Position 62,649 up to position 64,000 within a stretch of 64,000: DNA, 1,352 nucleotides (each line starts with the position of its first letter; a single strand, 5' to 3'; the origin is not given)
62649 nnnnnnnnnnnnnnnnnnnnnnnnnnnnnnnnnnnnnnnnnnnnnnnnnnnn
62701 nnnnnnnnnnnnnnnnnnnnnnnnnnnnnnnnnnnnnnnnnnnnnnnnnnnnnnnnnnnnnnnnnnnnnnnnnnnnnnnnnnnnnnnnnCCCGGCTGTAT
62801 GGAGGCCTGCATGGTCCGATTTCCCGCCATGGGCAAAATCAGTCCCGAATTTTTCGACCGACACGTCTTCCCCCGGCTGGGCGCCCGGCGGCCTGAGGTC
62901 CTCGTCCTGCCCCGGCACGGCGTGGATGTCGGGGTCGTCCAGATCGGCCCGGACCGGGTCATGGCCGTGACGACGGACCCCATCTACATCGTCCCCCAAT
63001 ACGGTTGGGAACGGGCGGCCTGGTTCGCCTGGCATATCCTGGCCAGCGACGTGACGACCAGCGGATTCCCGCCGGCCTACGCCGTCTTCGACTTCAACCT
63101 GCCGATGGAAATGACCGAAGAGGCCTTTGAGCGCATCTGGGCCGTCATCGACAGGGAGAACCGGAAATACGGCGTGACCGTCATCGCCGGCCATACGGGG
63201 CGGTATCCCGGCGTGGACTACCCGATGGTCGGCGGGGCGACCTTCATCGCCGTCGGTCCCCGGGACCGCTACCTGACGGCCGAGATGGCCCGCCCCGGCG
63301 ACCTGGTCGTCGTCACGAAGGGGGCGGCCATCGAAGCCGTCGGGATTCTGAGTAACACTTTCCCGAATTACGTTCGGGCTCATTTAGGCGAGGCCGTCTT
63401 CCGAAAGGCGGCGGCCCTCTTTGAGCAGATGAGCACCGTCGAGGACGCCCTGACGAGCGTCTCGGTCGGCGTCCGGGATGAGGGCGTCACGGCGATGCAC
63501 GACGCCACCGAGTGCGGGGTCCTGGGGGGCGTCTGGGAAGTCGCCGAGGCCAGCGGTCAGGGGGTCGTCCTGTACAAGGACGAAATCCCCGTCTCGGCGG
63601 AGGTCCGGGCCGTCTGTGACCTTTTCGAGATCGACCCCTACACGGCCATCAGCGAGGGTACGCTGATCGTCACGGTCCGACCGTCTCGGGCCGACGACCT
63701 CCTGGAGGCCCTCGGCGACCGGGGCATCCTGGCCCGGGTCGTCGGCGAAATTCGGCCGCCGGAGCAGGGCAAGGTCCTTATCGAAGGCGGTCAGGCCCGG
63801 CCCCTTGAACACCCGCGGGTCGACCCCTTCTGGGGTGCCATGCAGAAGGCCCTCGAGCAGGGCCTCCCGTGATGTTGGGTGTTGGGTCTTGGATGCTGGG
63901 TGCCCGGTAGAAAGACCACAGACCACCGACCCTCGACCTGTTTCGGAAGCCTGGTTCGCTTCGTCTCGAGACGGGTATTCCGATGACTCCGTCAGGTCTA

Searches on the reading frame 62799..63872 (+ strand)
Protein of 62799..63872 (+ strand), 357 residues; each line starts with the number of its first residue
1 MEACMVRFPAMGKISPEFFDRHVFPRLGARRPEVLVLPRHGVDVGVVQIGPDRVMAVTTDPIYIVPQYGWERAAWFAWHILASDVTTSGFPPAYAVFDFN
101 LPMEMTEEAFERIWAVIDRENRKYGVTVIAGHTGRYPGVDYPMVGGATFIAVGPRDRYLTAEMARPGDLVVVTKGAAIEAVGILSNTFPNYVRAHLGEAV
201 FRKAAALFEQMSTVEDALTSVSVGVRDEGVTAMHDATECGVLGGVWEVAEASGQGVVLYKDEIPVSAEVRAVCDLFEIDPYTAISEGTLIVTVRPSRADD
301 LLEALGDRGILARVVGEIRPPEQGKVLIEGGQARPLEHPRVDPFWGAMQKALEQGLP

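Call 39: find_encoding_contigs(protein=window:62799-63872:+, flank=10000, max_places=3)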
Protein window:62799-63872:+ (357 aa): no gene with exactly this product is on record in the collection.

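Call 78: search_protein_families(library=pfam, proteins=[window:62799-63872:+], max_evalue=0.01)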
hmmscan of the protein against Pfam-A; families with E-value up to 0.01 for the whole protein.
window:62799-63872:+ (357 aa): 2 families
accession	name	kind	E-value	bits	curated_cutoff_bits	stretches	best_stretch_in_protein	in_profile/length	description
PF02769.27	AIRS_C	-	4.1e-19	69.7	23.1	1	165-326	1-153/156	AIR synthase related protein, C-terminal domain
PF00586.29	AIRS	-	4.2e-09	37.3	24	1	43-147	3-107/112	AIR synthase related protein, N-terminal domain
